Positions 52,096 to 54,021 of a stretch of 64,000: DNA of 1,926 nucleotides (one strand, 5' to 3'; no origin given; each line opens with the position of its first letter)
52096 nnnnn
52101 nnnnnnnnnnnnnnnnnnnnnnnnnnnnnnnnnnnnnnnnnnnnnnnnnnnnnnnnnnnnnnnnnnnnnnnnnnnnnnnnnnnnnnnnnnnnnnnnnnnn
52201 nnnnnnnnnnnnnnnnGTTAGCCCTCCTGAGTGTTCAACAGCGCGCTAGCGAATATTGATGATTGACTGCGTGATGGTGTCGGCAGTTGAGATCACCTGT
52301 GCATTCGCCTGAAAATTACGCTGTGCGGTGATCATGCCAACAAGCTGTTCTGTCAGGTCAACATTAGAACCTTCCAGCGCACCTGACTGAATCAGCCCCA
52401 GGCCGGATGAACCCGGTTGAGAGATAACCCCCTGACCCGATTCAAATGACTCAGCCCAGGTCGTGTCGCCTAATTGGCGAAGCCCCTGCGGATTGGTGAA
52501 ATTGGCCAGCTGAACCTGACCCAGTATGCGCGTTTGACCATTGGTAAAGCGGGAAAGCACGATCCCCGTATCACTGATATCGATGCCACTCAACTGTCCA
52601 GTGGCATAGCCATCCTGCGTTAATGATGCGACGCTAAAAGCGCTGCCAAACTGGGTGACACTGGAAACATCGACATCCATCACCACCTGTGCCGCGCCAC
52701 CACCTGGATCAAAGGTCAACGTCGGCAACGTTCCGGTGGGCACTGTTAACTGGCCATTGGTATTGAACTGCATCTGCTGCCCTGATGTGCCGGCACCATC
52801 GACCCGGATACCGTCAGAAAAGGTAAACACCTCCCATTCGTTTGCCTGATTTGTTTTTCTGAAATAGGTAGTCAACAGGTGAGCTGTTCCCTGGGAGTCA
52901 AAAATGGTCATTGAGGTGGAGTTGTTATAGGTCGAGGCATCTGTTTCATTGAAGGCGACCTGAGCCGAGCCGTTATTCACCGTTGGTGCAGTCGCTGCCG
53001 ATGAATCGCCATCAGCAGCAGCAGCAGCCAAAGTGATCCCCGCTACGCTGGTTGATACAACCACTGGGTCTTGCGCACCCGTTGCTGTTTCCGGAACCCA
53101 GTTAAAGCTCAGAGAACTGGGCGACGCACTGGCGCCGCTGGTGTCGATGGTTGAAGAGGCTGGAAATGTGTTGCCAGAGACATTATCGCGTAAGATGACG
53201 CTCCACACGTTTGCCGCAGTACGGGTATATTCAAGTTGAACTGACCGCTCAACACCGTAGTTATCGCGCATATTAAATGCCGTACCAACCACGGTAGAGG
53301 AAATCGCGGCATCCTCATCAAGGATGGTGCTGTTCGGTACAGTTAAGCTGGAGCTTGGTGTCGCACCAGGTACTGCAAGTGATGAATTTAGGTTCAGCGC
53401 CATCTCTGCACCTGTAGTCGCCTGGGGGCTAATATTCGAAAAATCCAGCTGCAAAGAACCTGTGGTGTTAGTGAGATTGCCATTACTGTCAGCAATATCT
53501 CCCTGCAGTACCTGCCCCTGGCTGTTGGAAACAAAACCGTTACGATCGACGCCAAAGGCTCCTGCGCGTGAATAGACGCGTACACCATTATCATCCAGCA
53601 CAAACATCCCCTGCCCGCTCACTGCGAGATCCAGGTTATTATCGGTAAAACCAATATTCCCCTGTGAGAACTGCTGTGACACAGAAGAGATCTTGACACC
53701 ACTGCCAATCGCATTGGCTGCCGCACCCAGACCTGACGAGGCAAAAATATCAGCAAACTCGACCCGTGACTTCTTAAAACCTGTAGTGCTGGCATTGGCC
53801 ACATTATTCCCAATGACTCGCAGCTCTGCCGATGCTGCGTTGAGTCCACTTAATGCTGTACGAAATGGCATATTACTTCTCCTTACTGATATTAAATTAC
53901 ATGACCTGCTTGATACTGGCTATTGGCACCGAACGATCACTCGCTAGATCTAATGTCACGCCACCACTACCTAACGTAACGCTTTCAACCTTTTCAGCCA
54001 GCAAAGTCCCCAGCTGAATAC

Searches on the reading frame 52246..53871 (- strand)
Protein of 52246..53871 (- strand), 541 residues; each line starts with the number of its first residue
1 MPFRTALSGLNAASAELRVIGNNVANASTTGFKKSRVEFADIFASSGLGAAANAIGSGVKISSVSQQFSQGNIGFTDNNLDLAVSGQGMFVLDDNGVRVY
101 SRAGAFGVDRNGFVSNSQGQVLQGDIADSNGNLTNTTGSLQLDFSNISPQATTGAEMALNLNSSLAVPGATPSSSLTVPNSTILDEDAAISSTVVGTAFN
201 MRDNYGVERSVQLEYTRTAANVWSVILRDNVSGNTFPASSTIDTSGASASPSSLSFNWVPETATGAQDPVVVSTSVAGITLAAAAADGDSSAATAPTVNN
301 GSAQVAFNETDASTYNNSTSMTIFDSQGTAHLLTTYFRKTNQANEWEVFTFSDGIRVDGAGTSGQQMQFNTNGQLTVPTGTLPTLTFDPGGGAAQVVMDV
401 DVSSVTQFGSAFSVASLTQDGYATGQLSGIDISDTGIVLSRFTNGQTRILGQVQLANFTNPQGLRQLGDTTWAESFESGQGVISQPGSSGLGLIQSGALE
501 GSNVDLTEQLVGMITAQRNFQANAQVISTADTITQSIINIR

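Call 22: find_encoding_contigs(protein=window:52246-53871:-, flank=10000, max_places=1)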
Protein window:52246-53871:- (541 aa): 7 contigs read that carry it; 1 place shown.
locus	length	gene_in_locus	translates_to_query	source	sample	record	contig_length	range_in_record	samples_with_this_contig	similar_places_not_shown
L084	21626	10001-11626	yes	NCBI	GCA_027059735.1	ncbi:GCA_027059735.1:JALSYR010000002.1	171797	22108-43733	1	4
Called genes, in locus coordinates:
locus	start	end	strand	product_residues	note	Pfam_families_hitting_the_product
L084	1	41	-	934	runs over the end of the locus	PF00042:Globin, PF00989:PAS (weak), PF08447:PAS_3, PF08448:PAS_4, PF13426:PAS_9, PF13188:PAS_8 (weak), PF18947:HAMP_2, PF00015:MCPsignal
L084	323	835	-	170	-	PF01584:CheW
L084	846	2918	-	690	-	PF01627:Hpt, PF02895:H-kinase_dim, PF02518:HATPase_c, PF01584:CheW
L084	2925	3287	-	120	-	PF00072:Response_reg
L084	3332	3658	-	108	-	PF13466:STAS_2, PF01740:STAS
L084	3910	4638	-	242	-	PF07317:PilZN, PF07238:PilZ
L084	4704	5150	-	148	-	PF05130:FlgN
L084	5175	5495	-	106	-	PF04316:FlgM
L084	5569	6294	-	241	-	PF17656:ChapFlgA_N, PF08666:SAF, PF13144:ChapFlgA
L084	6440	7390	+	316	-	PF01584:CheW, PF00072:Response_reg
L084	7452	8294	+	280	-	PF03705:CheR_N, PF01739:CheR, PF08241:Methyltransf_11 (faint), PF08242:Methyltransf_12 (weak), PF13649:Methyltransf_25 (faint)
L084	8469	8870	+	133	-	PF00460:Flg_bb_rod (weak)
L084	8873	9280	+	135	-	PF00460:Flg_bb_rod (weak), PF06429:Flg_bbr_C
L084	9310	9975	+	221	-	PF03963:FlgD, PF13861:FLgD_tudor, PF13860:FlgD_ig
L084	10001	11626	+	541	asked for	PF00460:Flg_bb_rod, PF22692:LlgE_F_G_D1 (weak), PF07559:FlgE_D2, PF06429:Flg_bbr_C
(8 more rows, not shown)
